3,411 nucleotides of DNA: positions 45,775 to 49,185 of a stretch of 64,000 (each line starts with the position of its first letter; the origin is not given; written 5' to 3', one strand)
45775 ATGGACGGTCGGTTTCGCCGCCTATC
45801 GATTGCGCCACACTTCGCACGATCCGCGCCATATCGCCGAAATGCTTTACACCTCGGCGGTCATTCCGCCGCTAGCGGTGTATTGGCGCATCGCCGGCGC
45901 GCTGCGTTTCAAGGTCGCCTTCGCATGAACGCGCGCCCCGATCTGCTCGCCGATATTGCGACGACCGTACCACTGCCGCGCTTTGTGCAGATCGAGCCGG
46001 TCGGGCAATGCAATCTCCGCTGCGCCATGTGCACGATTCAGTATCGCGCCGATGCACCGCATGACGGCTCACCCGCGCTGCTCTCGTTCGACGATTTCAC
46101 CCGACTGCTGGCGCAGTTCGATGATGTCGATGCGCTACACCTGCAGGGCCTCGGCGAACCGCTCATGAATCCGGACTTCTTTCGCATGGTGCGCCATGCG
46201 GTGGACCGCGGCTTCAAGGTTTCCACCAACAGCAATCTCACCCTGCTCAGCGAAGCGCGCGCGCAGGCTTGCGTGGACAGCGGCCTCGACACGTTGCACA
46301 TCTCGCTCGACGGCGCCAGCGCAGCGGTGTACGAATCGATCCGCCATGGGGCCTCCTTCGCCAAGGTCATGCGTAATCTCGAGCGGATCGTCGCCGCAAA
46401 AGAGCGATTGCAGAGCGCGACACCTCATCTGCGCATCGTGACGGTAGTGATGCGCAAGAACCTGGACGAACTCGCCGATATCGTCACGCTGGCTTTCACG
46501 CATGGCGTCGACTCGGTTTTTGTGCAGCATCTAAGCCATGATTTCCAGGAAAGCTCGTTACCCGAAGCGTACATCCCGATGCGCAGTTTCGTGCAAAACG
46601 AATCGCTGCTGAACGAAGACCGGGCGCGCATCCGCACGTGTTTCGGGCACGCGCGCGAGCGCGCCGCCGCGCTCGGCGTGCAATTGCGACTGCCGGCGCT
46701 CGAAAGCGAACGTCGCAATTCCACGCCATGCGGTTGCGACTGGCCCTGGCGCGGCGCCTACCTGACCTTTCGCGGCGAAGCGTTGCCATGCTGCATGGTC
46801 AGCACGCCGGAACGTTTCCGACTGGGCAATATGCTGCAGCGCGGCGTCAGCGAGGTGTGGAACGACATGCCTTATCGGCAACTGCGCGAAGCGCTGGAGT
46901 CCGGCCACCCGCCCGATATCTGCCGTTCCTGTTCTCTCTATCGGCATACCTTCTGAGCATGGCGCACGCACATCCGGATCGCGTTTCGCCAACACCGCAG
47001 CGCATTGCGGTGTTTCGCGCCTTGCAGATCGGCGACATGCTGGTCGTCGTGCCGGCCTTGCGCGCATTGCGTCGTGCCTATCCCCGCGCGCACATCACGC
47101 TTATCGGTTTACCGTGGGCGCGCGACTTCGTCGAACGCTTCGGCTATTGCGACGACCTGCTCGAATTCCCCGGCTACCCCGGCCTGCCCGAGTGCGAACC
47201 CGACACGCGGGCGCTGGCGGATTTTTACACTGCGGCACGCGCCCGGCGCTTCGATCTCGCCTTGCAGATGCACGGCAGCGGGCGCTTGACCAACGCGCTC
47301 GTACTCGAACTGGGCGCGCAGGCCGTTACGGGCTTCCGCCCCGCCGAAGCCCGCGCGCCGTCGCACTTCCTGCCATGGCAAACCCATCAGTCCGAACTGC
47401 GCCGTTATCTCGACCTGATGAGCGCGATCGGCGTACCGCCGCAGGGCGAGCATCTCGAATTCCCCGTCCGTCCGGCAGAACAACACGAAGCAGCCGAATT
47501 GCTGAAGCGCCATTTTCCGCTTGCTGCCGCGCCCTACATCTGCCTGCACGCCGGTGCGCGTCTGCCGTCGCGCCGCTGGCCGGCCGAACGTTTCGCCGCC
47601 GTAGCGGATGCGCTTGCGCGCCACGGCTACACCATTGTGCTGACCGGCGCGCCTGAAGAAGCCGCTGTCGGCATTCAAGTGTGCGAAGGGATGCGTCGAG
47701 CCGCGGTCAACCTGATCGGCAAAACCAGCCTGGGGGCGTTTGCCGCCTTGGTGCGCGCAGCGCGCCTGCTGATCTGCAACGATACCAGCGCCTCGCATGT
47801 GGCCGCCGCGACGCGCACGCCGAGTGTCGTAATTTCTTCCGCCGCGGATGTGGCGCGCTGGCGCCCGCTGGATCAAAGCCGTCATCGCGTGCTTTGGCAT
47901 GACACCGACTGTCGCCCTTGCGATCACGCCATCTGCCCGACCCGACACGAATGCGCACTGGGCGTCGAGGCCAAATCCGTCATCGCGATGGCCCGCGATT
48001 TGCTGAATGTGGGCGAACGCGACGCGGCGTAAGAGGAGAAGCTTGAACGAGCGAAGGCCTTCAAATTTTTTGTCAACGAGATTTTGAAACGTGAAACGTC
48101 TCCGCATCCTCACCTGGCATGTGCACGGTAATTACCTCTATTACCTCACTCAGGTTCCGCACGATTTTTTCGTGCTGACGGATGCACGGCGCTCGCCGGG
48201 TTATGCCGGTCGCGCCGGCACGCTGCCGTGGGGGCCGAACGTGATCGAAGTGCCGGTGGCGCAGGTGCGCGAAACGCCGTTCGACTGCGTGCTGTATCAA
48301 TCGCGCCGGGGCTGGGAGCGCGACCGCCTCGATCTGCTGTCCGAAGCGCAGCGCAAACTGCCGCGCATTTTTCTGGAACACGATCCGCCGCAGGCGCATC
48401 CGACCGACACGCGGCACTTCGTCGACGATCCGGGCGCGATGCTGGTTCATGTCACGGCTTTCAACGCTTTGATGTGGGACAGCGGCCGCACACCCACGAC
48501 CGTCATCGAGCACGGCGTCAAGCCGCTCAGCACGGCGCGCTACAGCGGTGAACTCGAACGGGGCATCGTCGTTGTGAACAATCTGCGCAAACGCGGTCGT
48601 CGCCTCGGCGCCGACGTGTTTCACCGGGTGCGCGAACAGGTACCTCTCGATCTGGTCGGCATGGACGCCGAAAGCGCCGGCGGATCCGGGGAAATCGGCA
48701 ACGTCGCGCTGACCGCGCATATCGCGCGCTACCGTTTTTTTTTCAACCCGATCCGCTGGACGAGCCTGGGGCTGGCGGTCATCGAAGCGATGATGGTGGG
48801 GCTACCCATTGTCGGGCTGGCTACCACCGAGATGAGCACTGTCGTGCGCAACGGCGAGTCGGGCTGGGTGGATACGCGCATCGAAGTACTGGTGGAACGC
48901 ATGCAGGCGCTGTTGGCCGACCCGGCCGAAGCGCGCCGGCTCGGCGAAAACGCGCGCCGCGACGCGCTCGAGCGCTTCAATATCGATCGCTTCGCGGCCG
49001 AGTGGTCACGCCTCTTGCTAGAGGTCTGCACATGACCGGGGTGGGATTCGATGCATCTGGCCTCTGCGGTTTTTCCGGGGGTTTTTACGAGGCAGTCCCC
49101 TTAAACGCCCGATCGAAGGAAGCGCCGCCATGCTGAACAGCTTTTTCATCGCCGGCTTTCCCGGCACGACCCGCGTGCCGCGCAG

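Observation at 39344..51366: Sigma-54-fronted, translationally coupled 11-gene glycan-assembly operon lacking any export, polymerase or lipid A/Kdo genes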

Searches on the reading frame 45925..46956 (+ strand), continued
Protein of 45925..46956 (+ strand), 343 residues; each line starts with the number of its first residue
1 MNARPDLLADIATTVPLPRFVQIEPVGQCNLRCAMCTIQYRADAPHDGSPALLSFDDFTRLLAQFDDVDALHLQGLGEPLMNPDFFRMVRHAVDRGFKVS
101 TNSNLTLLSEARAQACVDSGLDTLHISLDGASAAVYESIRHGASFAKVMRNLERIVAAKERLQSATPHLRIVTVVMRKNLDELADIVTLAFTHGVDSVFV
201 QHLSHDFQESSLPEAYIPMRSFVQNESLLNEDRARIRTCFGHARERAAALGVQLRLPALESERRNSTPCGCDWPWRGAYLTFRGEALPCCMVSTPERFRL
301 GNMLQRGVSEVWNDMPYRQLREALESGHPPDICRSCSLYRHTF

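Call 57: fold_search(model_id=the predicted structure, library=pdb)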
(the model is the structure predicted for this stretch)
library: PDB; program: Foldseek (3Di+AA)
matches with E <= 10: 1641; with E <= 0.001: 139
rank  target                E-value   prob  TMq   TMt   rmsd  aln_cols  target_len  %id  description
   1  7vob                  2.1e-13  1.00  0.67  0.70   4.9       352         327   23  The crystal structure of a Radical SAM Enzyme BlsE involved in the Biosynthesis of Blasticidin S (released 2022-05-04)
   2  6efn                  2.3e-13  1.00  0.61  0.55   6.4       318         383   17  Structure of a RiPP maturase, SkfB (released 2018-10-24)
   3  8hzv_C                2.3e-13  1.00  0.68  0.50   6.5       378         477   17  The crystal structure of a Radical SAM Enzyme DesII (released 2024-07-10)
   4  5v1t_A                3.5e-12  1.00  0.67  0.53   5.5       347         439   16  Crystal structure of Streptococcus suis SuiB bound to precursor peptide SuiA (released 2017-08-30)
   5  8hzv_A                3.7e-12  1.00  0.62  0.46   8.2       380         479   18  The crystal structure of a Radical SAM Enzyme DesII (released 2024-07-10)
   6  5wgg_A                4.3e-12  1.00  0.61  0.49   7.5       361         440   16  Structural Insights into Thioether Bond Formation in the Biosynthesis of Sactipeptides (released 2017-07-26)
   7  5v1q_B                5.4e-12  1.00  0.66  0.53   5.6       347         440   16  Crystal structure of Streptococcus suis SuiB (released 2017-08-30)
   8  5v1s_A                5.7e-12  1.00  0.65  0.54   5.9       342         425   17  Crystal structure of Streptococcus suis SuiB bound to S-adenosylmethionine (released 2017-08-30)
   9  5v1q_A                8.0e-12  1.00  0.67  0.55   5.4       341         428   16  Crystal structure of Streptococcus suis SuiB (released 2017-08-30)
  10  5v1s_B                9.5e-12  1.00  0.64  0.53   5.5       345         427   16  Crystal structure of Streptococcus suis SuiB bound to S-adenosylmethionine (released 2017-08-30)
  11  8hzv_D                1.3e-11  1.00  0.61  0.46   7.1       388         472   16  The crystal structure of a Radical SAM Enzyme DesII (released 2024-07-10)
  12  8hzv_B                1.4e-11  1.00  0.63  0.47   7.1       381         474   17  The crystal structure of a Radical SAM Enzyme DesII (released 2024-07-10)
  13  8hzy_A                2.9e-11  1.00  0.61  0.46   9.3       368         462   16  The crystal structure of a Radical SAM Enzyme DesII (released 2024-07-10)
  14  8hzy_B                3.4e-11  1.00  0.62  0.48   6.7       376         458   18  The crystal structure of a Radical SAM Enzyme DesII (released 2024-07-10)
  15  5why_A                3.8e-11  1.00  0.59  0.49   7.5       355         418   15  Structural Insights into Thioether Bond Formation in the Biosynthesis of Sactipeptides (released 2017-07-26)
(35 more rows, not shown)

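Call 85: search_protein_families(library=padloc, proteins=[window:45925-46956:+], max_evalue=0.001)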
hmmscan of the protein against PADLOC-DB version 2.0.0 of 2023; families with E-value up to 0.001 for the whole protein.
window:45925-46956:+ (343 aa): 2 families
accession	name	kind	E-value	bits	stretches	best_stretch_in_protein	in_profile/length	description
PDLC02903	pVip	-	5.8e-17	60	1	27-182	8-152/257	Viperins not associated with kinases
PDLC02904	pVip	-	1.9e-13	48.5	1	28-182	12-156/262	Viperins associated with kinases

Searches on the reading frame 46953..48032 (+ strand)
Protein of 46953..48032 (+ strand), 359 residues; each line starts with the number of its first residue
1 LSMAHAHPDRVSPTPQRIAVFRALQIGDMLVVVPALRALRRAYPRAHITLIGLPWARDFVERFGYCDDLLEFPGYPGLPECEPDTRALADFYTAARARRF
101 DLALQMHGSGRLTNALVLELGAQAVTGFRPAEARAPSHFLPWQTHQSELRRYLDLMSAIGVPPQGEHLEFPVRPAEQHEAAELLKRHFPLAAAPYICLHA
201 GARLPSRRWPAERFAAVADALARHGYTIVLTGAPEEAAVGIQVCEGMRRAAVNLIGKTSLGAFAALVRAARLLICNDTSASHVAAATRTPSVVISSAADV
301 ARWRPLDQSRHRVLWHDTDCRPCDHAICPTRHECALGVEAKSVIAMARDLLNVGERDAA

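Call 6: search_protein_families(library=pfam, proteins=[window:46953-48032:+], max_evalue=0.01)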
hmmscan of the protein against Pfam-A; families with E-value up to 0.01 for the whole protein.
window:46953-48032:+ (359 aa): 1 family
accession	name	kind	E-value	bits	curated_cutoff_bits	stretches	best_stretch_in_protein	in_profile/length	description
PF01075.23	Glyco_transf_9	-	5.6e-35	121.3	22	1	96-330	9-243/247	Glycosyltransferase family 9 (heptosyltransferase)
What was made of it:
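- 46959..48032 (+): GT9b: second family 9 (heptosyl)transferase. PF01075 121 bits (call 6).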

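Call 7: search_protein_families(library=ncbifam, proteins=[window:46953-48032:+], max_evalue=0.001)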
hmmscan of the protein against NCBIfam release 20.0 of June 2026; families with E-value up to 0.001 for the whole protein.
window:46953-48032:+ (359 aa): 7 families
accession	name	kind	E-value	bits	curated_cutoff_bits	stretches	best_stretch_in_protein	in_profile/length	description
TIGR02201.1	heptsyl_trn_III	equivalog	6.2e-28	97.8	170.2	1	17-321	1-310/344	putative lipopolysaccharide heptosyltransferase III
TIGR02195.1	heptsyl_trn_II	equivalog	7.8e-28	97.6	134.6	1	25-351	9-338/339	lipopolysaccharide heptosyltransferase II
NF007742.0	PRK10422.1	equivalog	2.1e-22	79.4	467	1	192-322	182-315/352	lipopolysaccharide core heptosyltransferase RfaQ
TIGR02193.1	heptsyl_trn_I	equivalog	5.4e-21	75.1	185.3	1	17-313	1-299/320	lipopolysaccharide heptosyltransferase I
NF008162.0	PRK10916.1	equivalog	4.2e-17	62.4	569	1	18-297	3-289/348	ADP-heptose--LPS heptosyltransferase RfaF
NF008204.0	PRK10964.1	equivalog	1.2e-08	34.5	437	1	190-299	175-283/322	lipopolysaccharide heptosyltransferase RfaC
TIGR04414.1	hepto_Aah_TibC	equivalog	0.00037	19.6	200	1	175-331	187-349/374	autotransporter strand-loop-strand O-heptosyltransferase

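Call 85: search_protein_families(library=padloc, proteins=[window:46959-48032:+], max_evalue=0.001)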
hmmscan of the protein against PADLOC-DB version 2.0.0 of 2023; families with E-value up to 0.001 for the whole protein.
window:46959-48032:+ (357 aa): 0 families

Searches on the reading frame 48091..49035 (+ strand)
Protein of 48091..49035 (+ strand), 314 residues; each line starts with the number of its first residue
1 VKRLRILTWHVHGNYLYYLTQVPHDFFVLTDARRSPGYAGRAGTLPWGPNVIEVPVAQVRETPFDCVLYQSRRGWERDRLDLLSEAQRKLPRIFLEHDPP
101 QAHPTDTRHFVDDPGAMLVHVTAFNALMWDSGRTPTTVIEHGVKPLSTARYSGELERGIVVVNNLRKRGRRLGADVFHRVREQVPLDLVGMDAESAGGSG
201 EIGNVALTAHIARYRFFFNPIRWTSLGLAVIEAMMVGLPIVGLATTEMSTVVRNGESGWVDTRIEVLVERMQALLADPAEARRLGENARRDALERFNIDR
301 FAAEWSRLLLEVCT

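Call 6: search_protein_families(library=pfam, proteins=[window:48091-49035:+], max_evalue=0.01)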
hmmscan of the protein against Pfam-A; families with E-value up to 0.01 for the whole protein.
window:48091-49035:+ (314 aa): 3 families
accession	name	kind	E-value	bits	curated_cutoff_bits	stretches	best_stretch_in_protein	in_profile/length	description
PF00534.26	Glycos_transf_1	-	9e-11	42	26.4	1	208-290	87-171/172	Glycosyl transferases group 1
PF13692.12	Glyco_trans_1_4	-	4.5e-10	40.4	27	1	168-277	15-142/142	Glycosyl transferases group 1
PF13524.12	Glyco_trans_1_2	-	1.3e-07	32.1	25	1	199-305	32-142/144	Glycosyl transferase-like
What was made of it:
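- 48091..49035 (+): GT4b: GT-B glycosyltransferase (only the C-terminal GT1-type domain is detectable). Glycos_transf_1 42 bits (call 6).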

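Call 7: search_protein_families(library=ncbifam, proteins=[window:48091-49035:+], max_evalue=0.001)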
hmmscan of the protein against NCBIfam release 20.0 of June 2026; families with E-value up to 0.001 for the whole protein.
window:48091-49035:+ (314 aa): 9 families
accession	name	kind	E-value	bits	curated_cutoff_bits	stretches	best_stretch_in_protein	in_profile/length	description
NF041876.1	EPS_EpsE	equivalog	2.8e-10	40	400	1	204-302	286-386/389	exopolysaccharide biosynthesis GT4 family glycosyltransferase EpsE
NF038295.1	EPS_HpsP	equivalog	2.8e-10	39.7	550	1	216-303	290-378/388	hormogonium polysaccharide biosynthesis glycosyltransferase HpsP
TIGR03999.1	thiol_BshA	equivalog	9.4e-09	34.6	273.7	1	223-306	282-367/375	N-acetyl-alpha-D-glucosaminyl L-malate synthase BshA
TIGR02149.1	glgA_Coryne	subfamily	5.8e-07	29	302.4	1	216-309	286-387/391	glycogen synthase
NF038229.1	Glyco4_Geo_Pelo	equivalog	9.1e-07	28.2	400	1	200-312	224-336/338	GPMC system family 4 glycosyltransferase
NF041139.1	TreT_Thcocales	equivalog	4.3e-06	25.7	775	1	225-304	325-404/412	trehalose synthase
TIGR03088.1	stp2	hypoth_equivalog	5.3e-06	25.7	409.05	1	228-308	287-369/374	TIGR03088 family PEP-CTERM/XrtA system glycosyltransferase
TIGR04157.1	glyco_rSAM_CFB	subfamily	8.1e-06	25.1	400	1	227-306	314-403/406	TIGR04157 family glycosyltransferase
TIGR03449.1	mycothiol_MshA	equivalog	0.00025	20.1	462.5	1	224-292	314-384/406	D-inositol-3-phosphate glycosyltransferase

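Call 85: search_protein_families(library=padloc, proteins=[window:48091-49035:+], max_evalue=0.001)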
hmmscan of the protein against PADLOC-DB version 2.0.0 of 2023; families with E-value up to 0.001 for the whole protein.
window:48091-49035:+ (314 aa): 0 families
